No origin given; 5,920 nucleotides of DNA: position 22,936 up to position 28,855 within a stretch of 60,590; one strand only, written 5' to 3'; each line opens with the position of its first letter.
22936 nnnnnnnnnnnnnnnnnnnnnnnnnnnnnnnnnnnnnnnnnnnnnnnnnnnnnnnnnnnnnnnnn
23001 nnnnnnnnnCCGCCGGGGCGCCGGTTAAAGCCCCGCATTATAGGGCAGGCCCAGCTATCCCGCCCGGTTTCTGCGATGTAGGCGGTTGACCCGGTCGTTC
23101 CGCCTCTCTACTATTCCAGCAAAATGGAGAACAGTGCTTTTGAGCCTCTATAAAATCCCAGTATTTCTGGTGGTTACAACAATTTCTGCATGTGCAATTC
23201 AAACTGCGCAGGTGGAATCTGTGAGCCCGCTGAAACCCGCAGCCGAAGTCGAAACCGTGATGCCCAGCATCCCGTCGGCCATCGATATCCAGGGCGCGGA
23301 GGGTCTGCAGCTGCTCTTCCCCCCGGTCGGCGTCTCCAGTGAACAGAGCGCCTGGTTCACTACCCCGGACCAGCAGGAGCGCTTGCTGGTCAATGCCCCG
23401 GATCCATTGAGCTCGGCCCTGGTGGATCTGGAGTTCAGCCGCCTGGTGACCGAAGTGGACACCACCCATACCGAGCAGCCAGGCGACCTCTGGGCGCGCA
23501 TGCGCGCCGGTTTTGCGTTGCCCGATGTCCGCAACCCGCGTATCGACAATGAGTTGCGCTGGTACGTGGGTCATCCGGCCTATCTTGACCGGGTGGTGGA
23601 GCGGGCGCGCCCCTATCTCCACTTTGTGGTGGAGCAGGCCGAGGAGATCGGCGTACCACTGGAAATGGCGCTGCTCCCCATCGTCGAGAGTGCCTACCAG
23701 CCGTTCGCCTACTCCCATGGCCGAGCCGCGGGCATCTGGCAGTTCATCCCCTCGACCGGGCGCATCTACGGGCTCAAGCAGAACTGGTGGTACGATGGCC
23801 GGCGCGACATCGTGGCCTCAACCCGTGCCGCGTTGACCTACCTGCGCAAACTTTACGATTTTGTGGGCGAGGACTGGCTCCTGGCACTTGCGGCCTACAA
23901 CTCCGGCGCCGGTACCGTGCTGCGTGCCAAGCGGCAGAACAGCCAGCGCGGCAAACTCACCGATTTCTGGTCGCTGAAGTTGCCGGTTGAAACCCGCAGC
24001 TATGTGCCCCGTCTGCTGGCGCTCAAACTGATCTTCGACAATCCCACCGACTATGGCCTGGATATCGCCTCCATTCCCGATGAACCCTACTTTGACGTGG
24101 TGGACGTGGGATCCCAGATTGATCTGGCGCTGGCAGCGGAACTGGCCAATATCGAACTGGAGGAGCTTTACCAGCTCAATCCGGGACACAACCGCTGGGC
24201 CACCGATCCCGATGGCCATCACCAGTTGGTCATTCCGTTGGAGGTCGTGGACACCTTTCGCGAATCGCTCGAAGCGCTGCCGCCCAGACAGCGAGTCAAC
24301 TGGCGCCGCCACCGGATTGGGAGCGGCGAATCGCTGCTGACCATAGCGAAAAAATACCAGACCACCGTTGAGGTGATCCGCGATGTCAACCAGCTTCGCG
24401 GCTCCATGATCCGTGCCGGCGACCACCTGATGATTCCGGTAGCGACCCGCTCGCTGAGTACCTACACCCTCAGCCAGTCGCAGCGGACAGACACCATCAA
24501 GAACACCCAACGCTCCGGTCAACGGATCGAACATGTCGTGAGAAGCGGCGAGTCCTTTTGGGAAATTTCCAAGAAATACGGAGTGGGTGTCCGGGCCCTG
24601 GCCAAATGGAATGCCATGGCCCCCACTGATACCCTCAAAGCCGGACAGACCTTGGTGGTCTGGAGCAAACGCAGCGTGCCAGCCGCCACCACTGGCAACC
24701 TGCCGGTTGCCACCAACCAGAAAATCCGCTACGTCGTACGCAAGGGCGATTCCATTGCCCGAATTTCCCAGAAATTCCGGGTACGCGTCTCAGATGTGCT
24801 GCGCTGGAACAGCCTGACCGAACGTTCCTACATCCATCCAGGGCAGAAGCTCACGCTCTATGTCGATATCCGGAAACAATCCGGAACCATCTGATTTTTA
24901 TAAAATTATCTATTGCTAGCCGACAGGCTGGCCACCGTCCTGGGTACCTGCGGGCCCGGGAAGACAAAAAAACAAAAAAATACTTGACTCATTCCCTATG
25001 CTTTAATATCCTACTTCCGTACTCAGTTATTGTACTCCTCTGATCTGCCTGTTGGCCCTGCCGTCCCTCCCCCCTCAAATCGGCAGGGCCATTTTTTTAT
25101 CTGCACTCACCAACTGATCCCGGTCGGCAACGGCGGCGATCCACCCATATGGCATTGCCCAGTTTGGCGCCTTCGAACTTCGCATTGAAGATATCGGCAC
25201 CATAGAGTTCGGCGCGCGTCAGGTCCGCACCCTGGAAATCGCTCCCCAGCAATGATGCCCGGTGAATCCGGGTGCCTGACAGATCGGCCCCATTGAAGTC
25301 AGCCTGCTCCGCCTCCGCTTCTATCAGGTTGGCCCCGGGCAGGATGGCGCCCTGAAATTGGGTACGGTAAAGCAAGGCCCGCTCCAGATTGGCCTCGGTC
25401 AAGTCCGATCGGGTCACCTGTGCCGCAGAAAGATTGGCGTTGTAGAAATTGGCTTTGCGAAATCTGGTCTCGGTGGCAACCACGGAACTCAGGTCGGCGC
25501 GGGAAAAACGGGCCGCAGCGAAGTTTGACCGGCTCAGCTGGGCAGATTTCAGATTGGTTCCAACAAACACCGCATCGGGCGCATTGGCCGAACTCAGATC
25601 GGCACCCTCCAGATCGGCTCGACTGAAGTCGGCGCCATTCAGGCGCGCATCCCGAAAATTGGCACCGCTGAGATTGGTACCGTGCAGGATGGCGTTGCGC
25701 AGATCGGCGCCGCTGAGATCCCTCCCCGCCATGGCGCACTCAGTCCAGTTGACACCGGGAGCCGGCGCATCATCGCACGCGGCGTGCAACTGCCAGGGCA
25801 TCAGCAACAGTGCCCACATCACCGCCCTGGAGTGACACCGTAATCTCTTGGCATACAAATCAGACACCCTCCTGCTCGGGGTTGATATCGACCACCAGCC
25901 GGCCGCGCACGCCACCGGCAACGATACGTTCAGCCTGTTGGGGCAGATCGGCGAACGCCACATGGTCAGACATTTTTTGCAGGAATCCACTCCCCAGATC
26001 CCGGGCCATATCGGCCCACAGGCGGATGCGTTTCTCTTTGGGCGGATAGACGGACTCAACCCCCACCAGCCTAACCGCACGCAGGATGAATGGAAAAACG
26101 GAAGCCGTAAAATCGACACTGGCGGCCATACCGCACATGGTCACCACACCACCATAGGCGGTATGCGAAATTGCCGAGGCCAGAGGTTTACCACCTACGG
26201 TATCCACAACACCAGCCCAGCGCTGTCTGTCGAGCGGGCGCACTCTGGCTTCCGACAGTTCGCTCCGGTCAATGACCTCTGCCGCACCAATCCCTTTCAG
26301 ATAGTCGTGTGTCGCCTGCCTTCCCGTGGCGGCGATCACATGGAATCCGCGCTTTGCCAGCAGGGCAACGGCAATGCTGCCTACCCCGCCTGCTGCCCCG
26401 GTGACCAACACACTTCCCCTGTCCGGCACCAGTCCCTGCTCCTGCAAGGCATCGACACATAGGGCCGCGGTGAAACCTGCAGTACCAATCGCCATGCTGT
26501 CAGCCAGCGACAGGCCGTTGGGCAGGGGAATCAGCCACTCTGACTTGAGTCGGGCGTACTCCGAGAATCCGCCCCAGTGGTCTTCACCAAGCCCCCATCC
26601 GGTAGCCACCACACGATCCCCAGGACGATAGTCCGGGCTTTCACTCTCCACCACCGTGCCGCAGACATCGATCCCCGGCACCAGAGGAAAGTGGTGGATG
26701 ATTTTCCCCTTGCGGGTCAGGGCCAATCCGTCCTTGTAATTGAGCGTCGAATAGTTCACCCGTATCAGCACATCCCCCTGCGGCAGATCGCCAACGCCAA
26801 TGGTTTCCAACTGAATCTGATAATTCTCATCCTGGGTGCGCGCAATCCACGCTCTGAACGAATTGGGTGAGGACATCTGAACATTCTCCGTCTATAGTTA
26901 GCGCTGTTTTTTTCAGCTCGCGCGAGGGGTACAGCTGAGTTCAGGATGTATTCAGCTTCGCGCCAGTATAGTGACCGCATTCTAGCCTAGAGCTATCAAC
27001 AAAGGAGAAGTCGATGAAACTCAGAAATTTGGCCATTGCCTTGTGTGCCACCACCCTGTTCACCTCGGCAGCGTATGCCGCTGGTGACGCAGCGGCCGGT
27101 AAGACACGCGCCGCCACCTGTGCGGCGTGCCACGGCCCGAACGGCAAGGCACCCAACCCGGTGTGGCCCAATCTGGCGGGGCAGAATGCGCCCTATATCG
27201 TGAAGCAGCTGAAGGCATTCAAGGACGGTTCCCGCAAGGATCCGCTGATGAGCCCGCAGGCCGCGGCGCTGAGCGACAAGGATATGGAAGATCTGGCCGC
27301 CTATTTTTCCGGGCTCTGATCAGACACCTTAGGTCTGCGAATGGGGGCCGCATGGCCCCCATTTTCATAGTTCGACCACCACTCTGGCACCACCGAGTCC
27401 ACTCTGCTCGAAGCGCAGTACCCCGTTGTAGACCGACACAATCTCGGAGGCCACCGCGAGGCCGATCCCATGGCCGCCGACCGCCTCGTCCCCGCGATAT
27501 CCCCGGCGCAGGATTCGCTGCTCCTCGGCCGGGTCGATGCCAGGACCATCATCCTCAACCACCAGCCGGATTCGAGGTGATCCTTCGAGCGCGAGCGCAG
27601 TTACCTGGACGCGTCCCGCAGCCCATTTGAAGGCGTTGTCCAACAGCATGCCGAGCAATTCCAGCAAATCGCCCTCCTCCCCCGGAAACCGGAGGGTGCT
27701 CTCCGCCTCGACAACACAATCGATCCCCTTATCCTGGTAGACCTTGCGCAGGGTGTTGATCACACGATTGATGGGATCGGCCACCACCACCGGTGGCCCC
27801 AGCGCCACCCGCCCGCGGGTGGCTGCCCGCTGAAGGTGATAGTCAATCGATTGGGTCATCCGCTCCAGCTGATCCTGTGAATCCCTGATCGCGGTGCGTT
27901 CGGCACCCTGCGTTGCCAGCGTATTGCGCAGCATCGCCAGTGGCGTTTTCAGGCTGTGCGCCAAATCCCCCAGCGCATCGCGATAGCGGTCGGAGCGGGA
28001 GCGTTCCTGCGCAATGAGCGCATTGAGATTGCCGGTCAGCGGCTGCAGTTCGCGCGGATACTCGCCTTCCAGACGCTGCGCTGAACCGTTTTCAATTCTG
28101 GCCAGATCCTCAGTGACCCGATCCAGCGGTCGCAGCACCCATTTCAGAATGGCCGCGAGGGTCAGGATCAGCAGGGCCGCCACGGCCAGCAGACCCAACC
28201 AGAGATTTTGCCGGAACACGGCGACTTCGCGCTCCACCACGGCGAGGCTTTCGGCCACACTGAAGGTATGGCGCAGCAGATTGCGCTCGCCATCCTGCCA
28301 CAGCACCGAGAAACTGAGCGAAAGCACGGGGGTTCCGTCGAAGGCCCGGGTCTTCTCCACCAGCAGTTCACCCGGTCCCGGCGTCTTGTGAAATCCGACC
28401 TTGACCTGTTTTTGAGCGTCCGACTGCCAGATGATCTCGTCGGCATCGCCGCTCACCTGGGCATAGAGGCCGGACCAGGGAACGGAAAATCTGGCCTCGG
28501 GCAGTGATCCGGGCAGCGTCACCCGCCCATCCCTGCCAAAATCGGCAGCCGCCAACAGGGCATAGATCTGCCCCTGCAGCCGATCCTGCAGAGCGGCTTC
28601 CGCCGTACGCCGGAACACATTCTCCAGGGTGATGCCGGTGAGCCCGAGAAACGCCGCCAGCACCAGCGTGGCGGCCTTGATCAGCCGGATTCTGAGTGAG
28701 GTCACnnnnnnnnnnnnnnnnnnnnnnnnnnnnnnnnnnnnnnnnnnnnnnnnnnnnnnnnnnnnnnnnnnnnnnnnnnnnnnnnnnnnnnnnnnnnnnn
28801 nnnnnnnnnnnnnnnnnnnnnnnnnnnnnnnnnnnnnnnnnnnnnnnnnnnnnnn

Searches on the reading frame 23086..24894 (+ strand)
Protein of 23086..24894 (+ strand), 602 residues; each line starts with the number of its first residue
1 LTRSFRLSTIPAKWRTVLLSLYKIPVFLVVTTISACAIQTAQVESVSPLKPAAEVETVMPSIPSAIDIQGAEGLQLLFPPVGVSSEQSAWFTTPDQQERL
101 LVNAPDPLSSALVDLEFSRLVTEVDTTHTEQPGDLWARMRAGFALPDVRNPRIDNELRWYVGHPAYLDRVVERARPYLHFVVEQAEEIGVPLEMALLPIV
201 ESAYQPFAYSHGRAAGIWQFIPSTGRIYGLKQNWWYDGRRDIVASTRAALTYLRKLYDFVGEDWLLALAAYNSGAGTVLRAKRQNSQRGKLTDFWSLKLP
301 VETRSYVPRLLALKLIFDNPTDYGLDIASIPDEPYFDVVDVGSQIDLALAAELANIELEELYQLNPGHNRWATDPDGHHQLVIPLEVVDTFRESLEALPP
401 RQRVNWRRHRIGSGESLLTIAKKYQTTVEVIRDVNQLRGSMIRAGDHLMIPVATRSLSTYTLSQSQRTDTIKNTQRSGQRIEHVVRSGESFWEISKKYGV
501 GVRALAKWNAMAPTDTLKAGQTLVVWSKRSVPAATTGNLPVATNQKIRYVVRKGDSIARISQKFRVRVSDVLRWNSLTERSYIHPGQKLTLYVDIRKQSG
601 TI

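Call 66: search_protein_families(library=pfam, proteins=[window:23086-24894:+], max_evalue=0.00001)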
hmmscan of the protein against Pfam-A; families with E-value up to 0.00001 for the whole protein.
window:23086-24894:+ (602 aa): 3 families
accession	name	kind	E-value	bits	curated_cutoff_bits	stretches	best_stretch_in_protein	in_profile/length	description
PF01476.26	LysM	-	3.3e-36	123.4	20.9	3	483-526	1-43/43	LysM domain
PF01464.25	SLT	-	1.1e-23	83.4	21.3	1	193-290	16-113/117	Transglycosylase SLT domain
PF23473.1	LysM3_LYK4_5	-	6.4e-09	36.2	29.3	0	549-585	5-40/48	LYK4/5 LysM3 domain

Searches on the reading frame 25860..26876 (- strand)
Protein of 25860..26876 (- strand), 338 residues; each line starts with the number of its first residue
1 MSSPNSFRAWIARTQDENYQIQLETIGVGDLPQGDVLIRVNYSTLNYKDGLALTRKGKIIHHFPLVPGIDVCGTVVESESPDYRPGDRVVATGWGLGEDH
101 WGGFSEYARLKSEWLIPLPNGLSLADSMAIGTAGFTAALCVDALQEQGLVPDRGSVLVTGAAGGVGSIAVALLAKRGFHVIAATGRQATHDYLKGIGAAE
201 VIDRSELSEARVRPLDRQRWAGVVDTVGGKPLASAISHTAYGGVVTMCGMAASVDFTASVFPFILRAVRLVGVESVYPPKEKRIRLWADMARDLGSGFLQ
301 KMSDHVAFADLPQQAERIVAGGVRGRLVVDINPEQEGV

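Call 66: search_protein_families(library=pfam, proteins=[window:25860-26876:-], max_evalue=0.00001)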
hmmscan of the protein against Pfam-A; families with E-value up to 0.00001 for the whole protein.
window:25860-26876:- (338 aa): 2 families
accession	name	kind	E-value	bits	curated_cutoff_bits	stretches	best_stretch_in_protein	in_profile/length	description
PF08240.17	ADH_N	-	5.9e-15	55.8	23.5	1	33-119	2-103/104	Alcohol dehydrogenase GroES-like domain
PF00107.32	ADH_zinc_N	-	1e-14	55.1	31.8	1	164-274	1-113/129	Zinc-binding dehydrogenase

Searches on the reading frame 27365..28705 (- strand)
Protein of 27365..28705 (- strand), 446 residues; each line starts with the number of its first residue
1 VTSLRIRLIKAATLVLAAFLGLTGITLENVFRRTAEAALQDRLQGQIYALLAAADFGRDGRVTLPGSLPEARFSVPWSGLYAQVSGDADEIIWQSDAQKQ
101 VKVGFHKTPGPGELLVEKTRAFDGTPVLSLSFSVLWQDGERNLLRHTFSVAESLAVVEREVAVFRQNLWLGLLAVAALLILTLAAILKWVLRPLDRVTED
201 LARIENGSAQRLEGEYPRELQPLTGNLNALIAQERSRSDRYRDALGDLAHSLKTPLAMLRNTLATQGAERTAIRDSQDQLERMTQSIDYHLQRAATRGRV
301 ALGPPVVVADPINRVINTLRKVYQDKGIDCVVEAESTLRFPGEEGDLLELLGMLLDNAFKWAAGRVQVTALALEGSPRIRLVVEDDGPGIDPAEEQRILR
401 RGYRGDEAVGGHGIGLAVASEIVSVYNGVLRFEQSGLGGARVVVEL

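Call 66: search_protein_families(library=pfam, proteins=[window:27365-28705:-], max_evalue=0.00001)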
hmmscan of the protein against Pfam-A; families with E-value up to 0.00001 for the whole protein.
window:27365-28705:- (446 aa): 1 family
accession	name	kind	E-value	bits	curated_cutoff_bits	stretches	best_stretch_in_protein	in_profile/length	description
PF02518.31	HATPase_c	-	4.6e-15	56.5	26.4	1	344-446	3-107/111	Histidine kinase-, DNA gyrase B-, and HSP90-like ATPase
